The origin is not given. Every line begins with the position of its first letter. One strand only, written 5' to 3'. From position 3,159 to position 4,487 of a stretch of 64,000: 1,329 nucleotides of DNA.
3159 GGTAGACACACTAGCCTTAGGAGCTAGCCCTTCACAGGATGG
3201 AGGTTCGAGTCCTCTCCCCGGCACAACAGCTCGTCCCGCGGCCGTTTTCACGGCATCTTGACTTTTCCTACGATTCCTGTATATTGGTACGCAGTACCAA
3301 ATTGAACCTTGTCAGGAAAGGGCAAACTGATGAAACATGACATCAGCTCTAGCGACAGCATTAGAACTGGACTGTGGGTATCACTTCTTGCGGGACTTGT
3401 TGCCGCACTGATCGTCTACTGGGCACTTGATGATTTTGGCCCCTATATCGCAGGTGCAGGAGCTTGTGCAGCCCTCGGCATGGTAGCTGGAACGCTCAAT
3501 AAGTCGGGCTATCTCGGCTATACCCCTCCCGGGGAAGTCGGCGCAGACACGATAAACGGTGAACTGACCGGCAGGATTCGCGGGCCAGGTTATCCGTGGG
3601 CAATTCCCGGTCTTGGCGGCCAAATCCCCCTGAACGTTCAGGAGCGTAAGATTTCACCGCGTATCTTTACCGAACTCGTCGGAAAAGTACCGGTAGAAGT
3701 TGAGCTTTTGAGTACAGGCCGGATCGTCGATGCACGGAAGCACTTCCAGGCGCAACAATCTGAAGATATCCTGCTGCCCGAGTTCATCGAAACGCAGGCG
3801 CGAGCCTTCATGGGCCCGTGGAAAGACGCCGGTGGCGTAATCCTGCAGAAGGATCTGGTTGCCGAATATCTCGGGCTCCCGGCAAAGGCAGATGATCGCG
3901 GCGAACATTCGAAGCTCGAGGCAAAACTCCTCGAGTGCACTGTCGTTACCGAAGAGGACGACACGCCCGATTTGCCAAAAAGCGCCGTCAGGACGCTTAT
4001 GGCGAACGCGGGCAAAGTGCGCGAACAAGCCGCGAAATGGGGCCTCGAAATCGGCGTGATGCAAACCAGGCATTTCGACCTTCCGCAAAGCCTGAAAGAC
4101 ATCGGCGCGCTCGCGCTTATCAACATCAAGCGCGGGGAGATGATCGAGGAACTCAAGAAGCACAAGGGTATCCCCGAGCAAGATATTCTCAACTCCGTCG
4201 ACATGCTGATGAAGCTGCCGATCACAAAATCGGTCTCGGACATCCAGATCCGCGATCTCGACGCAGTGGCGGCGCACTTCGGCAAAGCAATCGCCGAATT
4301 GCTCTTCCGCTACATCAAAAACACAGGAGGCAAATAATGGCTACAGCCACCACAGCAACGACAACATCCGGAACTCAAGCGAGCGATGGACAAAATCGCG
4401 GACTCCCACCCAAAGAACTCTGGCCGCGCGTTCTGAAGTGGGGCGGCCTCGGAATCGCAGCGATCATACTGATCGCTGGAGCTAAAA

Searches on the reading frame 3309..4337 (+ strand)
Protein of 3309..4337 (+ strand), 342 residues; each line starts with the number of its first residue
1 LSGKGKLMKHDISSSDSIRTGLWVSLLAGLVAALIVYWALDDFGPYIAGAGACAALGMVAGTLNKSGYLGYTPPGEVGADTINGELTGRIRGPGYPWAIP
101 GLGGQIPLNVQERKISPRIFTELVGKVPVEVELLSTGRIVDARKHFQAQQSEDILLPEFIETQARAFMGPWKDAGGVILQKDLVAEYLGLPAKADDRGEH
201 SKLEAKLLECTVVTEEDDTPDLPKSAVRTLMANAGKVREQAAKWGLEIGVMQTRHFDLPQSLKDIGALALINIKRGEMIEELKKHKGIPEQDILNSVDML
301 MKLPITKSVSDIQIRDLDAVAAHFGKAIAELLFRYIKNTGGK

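Call 3: search_protein_families(library=pfam, max_evalue=1, proteins=[window:3309-4337:+])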
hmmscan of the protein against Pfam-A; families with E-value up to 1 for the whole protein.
window:3309-4337:+ (342 aa): 1 family
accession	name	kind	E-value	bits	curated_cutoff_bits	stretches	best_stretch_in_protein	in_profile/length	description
PF01145.31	Band_7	-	0.00051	20.6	23.6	1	72-168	3-103/176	SPFH domain / Band 7 family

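Call 4: search_protein_families(library=ncbifam, max_evalue=1, proteins=[window:3309-4337:+])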
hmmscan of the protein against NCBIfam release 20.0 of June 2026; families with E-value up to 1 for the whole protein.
window:3309-4337:+ (342 aa): 1 family
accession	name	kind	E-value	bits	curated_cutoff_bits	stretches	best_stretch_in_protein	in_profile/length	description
NF006263.0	PRK08410.1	equivalog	0.062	12.7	389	1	269-316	227-274/311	D-2-hydroxyacid dehydrogenase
